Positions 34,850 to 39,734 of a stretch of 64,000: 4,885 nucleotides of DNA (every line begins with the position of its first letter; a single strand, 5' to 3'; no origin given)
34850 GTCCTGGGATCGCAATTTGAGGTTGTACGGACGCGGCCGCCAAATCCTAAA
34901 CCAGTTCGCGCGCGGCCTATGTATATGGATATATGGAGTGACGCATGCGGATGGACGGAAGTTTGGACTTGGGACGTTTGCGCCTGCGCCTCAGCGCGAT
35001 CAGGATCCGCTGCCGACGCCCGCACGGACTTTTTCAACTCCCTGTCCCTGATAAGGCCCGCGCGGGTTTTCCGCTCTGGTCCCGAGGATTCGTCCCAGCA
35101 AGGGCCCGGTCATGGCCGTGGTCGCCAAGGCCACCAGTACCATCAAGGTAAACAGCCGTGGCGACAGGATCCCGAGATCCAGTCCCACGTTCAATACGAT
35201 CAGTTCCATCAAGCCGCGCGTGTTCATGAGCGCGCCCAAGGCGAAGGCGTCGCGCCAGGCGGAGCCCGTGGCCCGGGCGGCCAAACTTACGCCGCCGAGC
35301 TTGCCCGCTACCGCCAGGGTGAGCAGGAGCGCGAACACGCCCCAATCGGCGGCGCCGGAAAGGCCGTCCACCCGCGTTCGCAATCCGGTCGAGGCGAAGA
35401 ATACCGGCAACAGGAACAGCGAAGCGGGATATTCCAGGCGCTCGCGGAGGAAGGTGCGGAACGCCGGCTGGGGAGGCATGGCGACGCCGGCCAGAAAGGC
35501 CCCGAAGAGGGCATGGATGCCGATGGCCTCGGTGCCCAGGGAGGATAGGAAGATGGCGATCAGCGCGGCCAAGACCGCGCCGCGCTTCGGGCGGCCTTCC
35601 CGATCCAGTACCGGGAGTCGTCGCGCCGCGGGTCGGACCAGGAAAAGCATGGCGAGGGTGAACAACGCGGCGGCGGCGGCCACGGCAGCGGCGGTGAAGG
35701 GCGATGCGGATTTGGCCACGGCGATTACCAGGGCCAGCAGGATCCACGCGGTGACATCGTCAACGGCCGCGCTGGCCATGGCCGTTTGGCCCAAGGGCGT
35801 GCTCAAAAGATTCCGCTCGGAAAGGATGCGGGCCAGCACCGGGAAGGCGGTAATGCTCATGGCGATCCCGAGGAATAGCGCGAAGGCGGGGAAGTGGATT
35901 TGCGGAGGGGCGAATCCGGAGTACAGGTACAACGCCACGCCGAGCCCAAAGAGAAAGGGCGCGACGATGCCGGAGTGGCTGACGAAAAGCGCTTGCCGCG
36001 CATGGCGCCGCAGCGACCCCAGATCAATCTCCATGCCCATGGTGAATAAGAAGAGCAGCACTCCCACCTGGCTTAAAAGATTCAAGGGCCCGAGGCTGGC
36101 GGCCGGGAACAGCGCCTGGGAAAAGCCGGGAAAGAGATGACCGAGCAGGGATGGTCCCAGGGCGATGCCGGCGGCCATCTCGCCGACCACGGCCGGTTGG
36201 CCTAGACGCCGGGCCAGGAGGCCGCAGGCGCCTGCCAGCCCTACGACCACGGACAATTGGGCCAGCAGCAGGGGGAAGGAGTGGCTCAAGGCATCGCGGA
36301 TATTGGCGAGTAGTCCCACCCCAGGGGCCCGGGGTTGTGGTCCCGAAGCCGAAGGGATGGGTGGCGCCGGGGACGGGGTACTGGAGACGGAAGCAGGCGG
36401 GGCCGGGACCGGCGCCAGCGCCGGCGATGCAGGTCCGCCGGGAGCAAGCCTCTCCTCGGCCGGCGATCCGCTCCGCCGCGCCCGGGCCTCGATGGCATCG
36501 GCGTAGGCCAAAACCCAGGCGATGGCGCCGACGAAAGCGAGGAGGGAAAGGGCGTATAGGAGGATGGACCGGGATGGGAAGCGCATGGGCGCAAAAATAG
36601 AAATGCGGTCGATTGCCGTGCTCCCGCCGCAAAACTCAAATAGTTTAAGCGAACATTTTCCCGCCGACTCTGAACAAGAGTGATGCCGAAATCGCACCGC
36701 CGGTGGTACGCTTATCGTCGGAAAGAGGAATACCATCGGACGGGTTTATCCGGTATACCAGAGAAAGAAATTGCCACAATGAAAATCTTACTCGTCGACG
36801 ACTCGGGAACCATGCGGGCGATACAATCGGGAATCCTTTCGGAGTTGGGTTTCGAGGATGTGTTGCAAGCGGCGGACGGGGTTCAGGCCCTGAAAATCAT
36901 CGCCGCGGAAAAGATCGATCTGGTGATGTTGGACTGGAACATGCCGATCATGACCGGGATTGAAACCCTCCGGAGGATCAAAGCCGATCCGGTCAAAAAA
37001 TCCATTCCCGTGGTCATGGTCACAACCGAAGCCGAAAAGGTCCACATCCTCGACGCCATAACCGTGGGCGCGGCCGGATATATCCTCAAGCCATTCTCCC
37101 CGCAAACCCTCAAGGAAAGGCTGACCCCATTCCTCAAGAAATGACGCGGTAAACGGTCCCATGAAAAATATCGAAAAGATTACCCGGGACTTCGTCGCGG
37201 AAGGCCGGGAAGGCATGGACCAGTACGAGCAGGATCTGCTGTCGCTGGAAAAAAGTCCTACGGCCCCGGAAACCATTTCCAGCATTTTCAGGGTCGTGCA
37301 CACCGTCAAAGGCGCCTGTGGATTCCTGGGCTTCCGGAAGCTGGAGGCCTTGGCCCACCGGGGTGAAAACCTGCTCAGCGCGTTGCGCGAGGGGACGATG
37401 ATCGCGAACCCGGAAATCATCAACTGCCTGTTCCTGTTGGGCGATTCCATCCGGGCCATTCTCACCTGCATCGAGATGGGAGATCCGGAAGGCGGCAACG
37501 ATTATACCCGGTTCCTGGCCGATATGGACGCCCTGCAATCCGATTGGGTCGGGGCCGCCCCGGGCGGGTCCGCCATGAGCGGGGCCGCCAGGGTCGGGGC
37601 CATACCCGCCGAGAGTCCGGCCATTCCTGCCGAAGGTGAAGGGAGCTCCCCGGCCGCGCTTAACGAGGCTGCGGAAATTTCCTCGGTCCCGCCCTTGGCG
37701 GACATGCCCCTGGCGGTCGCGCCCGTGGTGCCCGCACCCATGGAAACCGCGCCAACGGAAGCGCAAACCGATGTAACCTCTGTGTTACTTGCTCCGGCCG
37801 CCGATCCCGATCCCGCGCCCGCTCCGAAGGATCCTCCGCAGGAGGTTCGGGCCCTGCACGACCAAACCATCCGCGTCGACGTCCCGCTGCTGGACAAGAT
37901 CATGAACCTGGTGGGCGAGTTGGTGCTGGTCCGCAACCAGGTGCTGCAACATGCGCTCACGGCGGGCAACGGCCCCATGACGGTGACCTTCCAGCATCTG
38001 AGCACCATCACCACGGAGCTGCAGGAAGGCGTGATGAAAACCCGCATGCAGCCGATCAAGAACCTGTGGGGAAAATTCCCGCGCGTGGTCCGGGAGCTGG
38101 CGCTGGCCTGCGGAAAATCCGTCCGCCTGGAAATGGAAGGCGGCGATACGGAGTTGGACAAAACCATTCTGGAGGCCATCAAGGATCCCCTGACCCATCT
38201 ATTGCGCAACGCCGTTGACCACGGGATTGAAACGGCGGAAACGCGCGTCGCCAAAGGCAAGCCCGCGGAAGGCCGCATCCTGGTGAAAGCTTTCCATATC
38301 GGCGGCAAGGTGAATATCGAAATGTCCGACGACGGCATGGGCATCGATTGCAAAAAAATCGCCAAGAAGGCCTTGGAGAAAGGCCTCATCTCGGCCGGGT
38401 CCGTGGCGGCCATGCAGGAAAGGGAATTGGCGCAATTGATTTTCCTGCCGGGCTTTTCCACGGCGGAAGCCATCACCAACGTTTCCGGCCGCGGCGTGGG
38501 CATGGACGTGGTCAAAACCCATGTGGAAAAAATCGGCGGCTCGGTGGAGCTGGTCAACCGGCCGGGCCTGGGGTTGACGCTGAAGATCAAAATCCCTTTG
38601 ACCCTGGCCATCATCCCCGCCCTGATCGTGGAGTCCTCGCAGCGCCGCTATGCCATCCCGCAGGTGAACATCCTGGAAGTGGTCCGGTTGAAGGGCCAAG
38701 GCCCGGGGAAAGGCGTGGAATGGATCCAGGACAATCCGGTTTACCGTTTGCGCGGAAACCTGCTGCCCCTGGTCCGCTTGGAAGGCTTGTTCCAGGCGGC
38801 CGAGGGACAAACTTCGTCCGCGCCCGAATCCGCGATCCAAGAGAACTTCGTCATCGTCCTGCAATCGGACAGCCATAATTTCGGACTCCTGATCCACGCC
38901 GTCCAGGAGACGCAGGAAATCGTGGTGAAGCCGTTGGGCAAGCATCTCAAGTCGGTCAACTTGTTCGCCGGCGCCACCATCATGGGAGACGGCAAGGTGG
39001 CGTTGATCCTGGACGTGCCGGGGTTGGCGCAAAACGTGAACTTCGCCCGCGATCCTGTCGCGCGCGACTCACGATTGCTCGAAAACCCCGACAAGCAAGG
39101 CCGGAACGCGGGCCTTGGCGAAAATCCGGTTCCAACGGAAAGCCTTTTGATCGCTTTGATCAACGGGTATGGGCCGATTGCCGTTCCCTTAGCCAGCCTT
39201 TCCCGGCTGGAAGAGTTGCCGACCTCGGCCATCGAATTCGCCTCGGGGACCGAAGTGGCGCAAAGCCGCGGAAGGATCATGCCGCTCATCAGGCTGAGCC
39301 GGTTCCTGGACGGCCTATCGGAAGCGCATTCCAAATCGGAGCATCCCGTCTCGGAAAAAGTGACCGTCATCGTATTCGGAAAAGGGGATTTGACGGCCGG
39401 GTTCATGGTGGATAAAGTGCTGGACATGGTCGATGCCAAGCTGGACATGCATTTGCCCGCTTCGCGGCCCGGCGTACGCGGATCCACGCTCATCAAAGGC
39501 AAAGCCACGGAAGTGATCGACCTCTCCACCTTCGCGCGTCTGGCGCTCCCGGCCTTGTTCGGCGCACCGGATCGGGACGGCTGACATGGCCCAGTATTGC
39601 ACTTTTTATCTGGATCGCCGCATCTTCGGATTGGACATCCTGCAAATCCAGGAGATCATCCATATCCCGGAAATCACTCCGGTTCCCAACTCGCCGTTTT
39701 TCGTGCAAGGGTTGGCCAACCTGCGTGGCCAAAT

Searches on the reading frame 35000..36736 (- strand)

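Call 44: search_protein_families(library=pfam, proteins=[window:35000-36736:-], max_evalue=0.0001)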
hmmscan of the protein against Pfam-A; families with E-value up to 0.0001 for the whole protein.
window:35000-36736:- (578 aa): 1 family
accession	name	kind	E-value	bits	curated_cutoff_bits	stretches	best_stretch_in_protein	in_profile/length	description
PF00999.27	Na_H_Exchanger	-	3.5e-57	194.4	26.2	1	171-551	7-373/375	Sodium/hydrogen exchanger, transmembrane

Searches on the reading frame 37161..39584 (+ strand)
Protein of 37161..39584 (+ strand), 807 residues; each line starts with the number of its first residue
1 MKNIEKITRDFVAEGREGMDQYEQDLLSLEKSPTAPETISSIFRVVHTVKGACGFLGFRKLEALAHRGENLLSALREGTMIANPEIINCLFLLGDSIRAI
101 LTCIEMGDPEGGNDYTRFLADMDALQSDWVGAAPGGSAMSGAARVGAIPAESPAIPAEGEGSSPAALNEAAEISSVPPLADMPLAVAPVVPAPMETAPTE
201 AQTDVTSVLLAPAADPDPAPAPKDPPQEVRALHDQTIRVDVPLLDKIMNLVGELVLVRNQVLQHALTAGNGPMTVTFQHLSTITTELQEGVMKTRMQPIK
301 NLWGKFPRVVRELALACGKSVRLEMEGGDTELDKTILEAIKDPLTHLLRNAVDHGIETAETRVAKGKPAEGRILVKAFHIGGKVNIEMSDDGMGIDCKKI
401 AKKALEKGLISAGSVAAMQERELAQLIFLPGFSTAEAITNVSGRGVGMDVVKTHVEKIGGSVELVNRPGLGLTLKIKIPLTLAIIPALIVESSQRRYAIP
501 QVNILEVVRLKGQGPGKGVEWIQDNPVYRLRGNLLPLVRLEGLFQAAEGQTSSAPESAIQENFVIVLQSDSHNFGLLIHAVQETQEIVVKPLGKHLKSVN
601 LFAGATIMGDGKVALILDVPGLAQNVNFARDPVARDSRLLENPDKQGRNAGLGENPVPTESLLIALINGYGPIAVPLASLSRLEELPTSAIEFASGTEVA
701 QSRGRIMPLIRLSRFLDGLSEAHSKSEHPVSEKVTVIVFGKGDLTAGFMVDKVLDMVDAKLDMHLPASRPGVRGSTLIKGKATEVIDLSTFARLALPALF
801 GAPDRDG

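Call 44: search_protein_families(library=pfam, proteins=[window:37161-39584:+], max_evalue=0.0001)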
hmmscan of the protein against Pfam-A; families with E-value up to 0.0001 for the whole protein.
window:37161-39584:+ (807 aa): 4 families
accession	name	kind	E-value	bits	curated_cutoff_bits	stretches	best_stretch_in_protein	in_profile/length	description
PF01584.24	CheW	-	9.8e-35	119.6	23.5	2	487-624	2-135/138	CheW-like domain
PF02895.20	H-kinase_dim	-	4.5e-15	56.3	23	1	235-294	2-68/68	Signal transducing histidine kinase, homodimeric domain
PF02518.31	HATPase_c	-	2.7e-13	50.7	26.4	1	342-481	4-110/111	Histidine kinase-, DNA gyrase B-, and HSP90-like ATPase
PF01627.28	Hpt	-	6.8e-13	49.1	24.6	1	9-93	4-74/84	Hpt domain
